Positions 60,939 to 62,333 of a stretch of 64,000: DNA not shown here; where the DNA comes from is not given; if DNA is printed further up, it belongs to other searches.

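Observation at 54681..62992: Complete Wadjet-type SMC defence operon (jetABCD) with a WYL regulator fused to its 3' end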

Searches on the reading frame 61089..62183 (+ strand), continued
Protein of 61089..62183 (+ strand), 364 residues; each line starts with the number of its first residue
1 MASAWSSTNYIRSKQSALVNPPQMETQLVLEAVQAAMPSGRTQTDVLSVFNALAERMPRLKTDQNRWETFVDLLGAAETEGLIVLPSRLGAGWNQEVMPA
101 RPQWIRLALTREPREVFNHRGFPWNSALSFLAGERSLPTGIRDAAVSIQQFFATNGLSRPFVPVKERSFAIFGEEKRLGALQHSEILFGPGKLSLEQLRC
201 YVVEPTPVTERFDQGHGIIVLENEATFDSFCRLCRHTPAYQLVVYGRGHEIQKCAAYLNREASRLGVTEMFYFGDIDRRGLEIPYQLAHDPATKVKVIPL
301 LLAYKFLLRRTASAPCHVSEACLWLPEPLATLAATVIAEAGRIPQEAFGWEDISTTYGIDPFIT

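Call 66: fold_search(model_id=the predicted structure, library=pdb)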
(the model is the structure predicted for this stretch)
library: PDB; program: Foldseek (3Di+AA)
matches with E <= 10: 1015; with E <= 0.001: 2
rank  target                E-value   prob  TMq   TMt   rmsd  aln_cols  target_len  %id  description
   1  9o7o_A                4.2e-04  0.99  0.30  0.29  15.6       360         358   13  CryoEM structure of M. mazei topoisomerase VI(A-E342Q)-minicircle DNA complex in asymmetric state (released 2026-02-25)
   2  8b7f_A                7.1e-04  0.97  0.28  0.26  23.4       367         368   14  Nuclease from C. glutamicum (released 2023-03-29)
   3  9o8p_A                2.9e-03  0.91  0.32  0.31  17.2       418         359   11  CryoEM structure of M. mazei topoisomerase VI-minicircle DNA complex (released 2026-02-25)
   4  9o0g_A                5.5e-03  0.77  0.30  0.29  15.2       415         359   12  CryoEM structure of M. mazei topoisomerase VI(A-E342Q)-minicircle DNA complex in cleavage state (released 2026-02-25)
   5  9o0g_C                1.8e-02  0.80  0.32  0.30  15.1       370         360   13  CryoEM structure of M. mazei topoisomerase VI(A-E342Q)-minicircle DNA complex in cleavage state (released 2026-02-25)
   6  2q2e_A                4.8e-02  0.82  0.30  0.33  16.2       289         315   11  Crystal structure of the topoisomerase VI holoenzyme from Methanosarcina mazei (released 2007-07-10)
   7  1d3y_B                7.3e-02  0.75  0.30  0.34  16.3       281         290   10  STRUCTURE OF THE DNA TOPOISOMERASE VI A SUBUNIT (released 1999-11-05)
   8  8bzm_I                7.7e-02  0.99  0.18  0.54   4.9        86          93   15  FOXK1-ELF1-heterodimer bound to DNA (released 2023-12-27)
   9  1nui_A                8.2e-02  0.91  0.20  0.26   4.1        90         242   26  Crystal Structure of the primase fragment of Bacteriophage T7 primase-helicase protein (released 2003-05-27)
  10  2zbk_A                8.2e-02  0.90  0.28  0.27   7.9       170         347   11  Crystal structure of an intact type II DNA topoisomerase: insights into DNA transfer mechanisms (released 2008-02-12)
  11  8urq_A                8.2e-02  0.44  0.22  0.21  13.0       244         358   11  Spo11 core complex with gapped DNA (released 2024-06-26)
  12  7jj0_D                8.7e-02  0.82  0.22  0.20   8.8       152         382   10  GTP-specific succinyl-CoA synthetase complexed with Mg-GMPPCP (released 2021-03-10)
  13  6i6l_B                8.7e-02  0.09  0.15  0.14  20.1       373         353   12  Papaver somniferum O-methyltransferase 1 (released 2019-03-27)
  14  7wup_A                9.2e-02  0.08  0.14  0.12  20.5       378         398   12  The crystal structure of ApiI (released 2023-02-15)
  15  1d3y_A                1.0e-01  0.66  0.30  0.35  16.4       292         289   12  STRUCTURE OF THE DNA TOPOISOMERASE VI A SUBUNIT (released 1999-11-05)
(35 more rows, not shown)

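Call 69: search_protein_families(library=pfam, proteins=[L023:10914-12431:+, L023:12421-13161:+, L023:13145-17554:+, L019:4676-5422:+, L012:10972-11892:+, L020:10967-11836:+, L018:5349-6098:+, L002:1969-3315:+], max_evalue=0.01)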
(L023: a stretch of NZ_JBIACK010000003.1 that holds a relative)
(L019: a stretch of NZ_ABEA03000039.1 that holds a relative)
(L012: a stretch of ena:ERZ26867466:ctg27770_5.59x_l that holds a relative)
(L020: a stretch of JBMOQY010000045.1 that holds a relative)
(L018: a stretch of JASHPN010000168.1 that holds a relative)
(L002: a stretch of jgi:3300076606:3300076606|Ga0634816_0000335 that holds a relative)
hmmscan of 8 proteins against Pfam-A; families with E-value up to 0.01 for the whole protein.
L023:10914-12431:+ (505 aa): 0 families

L023:12421-13161:+ (246 aa): 1 family
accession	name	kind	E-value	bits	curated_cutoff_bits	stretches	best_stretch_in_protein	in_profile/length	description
PF19539.4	DUF6063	-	3.8e-93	311.7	27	1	1-241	1-244/244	Family of unknown function (DUF6063)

L023:13145-17554:+ (1469 aa): 0 families

L019:4676-5422:+ (248 aa): 0 families

L012:10972-11892:+ (306 aa): 1 family
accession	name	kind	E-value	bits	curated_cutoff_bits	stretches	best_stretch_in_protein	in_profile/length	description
PF10463.15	Peptidase_U49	-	0.0026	17.9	23.9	1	132-237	65-183/202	Peptidase U49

L020:10967-11836:+ (289 aa): 0 families

L018:5349-6098:+ (249 aa): 1 family
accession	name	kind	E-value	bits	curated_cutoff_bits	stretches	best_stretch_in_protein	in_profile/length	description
PF04555.19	XhoI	-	5.9e-87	290.9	25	1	31-221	1-191/191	Restriction endonuclease XhoI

L002:1969-3315:+ (448 aa): 0 families
